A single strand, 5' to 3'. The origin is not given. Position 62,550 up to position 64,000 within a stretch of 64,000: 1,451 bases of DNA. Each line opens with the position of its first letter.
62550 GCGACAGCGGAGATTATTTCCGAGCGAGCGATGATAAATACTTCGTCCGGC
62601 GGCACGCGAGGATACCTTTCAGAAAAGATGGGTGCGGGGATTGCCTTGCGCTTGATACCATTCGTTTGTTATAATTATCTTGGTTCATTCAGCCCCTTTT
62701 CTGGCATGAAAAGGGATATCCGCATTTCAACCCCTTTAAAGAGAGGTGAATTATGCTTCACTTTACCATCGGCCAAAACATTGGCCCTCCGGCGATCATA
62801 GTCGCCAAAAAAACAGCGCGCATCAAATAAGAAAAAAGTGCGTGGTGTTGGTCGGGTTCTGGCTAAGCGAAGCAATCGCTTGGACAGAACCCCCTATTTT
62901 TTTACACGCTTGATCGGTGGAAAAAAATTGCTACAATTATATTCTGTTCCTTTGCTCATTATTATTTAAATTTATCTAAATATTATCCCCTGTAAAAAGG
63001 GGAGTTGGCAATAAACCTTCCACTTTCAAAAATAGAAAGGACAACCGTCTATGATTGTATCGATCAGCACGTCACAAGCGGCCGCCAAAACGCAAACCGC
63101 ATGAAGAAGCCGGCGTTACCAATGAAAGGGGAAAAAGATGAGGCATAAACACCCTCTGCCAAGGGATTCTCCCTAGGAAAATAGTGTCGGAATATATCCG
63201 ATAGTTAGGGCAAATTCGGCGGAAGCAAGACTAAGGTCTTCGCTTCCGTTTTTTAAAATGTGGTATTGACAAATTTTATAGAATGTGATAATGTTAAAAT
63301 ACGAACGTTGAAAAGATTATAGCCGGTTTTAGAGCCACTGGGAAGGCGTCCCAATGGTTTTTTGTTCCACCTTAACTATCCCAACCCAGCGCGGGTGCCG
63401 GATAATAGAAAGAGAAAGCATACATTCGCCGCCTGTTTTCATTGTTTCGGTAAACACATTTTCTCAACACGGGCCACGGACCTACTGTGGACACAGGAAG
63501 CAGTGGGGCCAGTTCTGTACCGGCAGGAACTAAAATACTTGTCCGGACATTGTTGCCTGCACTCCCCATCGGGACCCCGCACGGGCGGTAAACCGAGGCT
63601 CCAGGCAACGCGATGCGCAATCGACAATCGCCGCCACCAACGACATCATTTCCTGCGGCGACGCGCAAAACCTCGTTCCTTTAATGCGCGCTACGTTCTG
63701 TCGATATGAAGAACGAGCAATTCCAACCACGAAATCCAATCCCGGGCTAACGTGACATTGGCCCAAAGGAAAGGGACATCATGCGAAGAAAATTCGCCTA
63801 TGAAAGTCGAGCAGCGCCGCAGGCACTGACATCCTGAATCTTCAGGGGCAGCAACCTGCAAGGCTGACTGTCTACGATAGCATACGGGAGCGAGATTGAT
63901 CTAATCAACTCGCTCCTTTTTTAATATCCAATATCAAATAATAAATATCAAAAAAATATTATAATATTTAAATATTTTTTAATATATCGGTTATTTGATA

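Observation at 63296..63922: Candidate ~600-nt structured RNA of unknown class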

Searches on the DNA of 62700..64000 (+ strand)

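Call 3: search_rna_families(source=window, start=62700, end=64000, threshold=evalue, max_evalue=10, show_alignments=3)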
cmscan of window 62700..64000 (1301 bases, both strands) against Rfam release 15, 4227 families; matches with E-value up to 10: 7.
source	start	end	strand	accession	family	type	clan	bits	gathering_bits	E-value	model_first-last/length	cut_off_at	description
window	62775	62976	-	RF01743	leu-phe_leader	Cis-reg; leader;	-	25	70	0.18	1-162/162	no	leu/phe leader RNA from Lactococcus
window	62936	63044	-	RF04318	idnO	Cis-reg;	-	21.8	100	1.1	1-206/206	no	idnO ncRNA motif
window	63882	63976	-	RF02618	SSRC34_2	Gene; sRNA;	-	19.1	48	3.3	1-125/125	no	Streptococcus sRNA 34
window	62959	62992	-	RF01711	Lnt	Cis-reg;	-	18.3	55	9.7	1-63/63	no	Lnt RNA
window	63396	63475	-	RF01422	snoR116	Gene; snRNA; snoRNA; CD-box;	-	17.5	47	3.4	1-86/86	no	small nucleolar RNA snoR116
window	63133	63201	-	RF02676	Esr41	Gene; sRNA;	-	16.2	102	4.3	1-74/74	no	Enterohemorrhagic E. coli sRNA 41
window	63361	63429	-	RF00736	mir-320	Gene; miRNA;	-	15.6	55.5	2.6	1-76/76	no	mir-320 microRNA precursor family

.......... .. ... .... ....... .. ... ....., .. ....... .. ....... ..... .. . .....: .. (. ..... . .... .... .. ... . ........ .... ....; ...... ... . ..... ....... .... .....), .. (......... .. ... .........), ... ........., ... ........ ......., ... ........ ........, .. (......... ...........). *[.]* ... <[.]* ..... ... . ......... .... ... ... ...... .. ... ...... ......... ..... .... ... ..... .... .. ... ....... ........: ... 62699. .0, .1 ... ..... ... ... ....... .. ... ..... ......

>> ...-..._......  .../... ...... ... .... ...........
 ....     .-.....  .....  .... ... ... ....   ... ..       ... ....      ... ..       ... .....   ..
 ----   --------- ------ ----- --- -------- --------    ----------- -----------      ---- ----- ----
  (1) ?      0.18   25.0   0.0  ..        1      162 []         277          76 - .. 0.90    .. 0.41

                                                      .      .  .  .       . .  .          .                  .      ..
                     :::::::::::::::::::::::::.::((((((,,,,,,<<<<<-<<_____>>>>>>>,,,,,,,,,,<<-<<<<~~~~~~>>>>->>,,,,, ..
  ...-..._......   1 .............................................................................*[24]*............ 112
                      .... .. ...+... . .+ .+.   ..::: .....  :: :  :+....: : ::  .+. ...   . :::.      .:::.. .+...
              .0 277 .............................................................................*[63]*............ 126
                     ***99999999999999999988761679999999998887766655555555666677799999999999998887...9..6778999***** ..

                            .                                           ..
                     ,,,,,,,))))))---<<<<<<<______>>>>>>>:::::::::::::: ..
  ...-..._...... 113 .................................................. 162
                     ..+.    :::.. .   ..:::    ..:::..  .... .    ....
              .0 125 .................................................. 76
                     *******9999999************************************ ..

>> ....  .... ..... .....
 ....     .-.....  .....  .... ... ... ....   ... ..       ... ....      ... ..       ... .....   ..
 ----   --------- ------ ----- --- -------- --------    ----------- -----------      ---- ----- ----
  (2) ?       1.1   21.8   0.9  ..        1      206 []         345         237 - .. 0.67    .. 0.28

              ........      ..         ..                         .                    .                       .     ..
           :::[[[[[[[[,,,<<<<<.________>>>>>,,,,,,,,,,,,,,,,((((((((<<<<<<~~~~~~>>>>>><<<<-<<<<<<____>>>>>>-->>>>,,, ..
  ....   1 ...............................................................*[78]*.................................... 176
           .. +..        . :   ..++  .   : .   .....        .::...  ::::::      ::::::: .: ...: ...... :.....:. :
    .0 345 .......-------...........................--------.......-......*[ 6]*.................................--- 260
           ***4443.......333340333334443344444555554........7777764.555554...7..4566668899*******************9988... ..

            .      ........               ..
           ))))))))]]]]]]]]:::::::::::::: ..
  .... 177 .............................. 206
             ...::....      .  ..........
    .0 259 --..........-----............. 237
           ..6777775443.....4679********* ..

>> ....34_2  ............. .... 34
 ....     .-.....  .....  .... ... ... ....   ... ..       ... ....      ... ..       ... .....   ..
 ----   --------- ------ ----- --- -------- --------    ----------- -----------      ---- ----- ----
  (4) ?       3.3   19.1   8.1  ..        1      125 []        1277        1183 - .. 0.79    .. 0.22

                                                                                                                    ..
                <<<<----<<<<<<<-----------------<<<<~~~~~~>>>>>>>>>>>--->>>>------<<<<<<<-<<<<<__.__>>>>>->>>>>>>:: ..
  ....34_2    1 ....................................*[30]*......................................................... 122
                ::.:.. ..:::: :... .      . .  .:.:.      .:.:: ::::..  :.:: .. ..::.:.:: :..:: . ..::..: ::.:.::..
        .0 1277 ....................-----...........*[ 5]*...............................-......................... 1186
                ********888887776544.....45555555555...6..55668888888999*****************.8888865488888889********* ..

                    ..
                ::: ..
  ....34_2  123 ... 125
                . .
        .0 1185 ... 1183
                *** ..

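Call 23: search_dna_similar(query=window:63278-63922:+, collection=phages, mode=distant, max_evalue=0.1)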
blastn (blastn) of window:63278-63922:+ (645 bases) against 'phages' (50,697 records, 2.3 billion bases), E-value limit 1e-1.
No match.

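Call 24: search_dna_similar(query=window:63278-63922:+, collection=plasmids, mode=distant, max_evalue=0.1)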
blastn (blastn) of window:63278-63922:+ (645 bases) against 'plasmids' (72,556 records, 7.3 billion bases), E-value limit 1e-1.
No match.
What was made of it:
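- Tried and rejected: blastn against the phage and plasmid collections gave nothing (calls 23, 24).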

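Call 35: search_rna_families(source=window, start=63270, end=63930, threshold=evalue, max_evalue=10, show_alignments=2)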
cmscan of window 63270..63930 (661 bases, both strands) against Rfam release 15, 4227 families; matches with E-value up to 10: 3.
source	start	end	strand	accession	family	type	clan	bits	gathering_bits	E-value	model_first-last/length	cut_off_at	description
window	63396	63475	-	RF01422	snoR116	Gene; snRNA; snoRNA; CD-box;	-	17.5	47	1.7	1-86/86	no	small nucleolar RNA snoR116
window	63361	63429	-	RF00736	mir-320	Gene; miRNA;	-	15.6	55.5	1.3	1-76/76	no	mir-320 microRNA precursor family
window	63712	63862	+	RF03007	Mahella-1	Gene; sRNA;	-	13.4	70.7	5.4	1-114/114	no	Mahella-1 RNA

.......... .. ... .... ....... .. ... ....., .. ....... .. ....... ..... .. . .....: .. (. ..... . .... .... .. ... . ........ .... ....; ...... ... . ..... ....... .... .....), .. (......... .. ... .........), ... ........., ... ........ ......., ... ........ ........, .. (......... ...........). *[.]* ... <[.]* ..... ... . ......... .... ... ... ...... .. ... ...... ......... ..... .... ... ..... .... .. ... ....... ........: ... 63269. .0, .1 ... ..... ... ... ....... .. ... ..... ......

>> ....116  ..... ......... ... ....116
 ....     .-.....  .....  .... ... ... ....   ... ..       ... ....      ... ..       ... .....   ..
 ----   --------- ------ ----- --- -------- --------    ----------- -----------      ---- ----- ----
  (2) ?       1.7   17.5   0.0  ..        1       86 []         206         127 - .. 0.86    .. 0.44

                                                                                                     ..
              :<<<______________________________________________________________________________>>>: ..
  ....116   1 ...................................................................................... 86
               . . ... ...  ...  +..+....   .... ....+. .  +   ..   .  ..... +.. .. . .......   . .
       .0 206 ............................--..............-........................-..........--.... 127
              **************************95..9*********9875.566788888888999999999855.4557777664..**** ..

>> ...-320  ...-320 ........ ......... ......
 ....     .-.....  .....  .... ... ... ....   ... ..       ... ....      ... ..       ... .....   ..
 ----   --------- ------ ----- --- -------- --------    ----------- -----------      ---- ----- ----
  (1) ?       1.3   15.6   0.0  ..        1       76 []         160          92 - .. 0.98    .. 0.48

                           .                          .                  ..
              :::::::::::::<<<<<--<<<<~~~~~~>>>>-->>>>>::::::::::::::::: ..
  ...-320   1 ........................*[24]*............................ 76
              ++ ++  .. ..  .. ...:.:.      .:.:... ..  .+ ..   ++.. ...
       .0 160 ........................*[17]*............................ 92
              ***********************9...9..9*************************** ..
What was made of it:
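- On ORF-less group II intron: There is no Rfam hit (calls 3, 35).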

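Call 85: build_rna_model(alignment_id=A3, structure=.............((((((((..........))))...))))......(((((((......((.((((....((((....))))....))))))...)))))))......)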
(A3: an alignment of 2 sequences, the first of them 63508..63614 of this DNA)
Model R1 built from alignment A3 (2 sequences, 110 columns); structure: as given.
model positions 110; base pairs 25; branch points 1; effective number of sequences 0.92; information 0.59 bits per position. Calibrated on 0.2 Mb of random sequence (short: E-values are rough).
structure used (alignment columns):
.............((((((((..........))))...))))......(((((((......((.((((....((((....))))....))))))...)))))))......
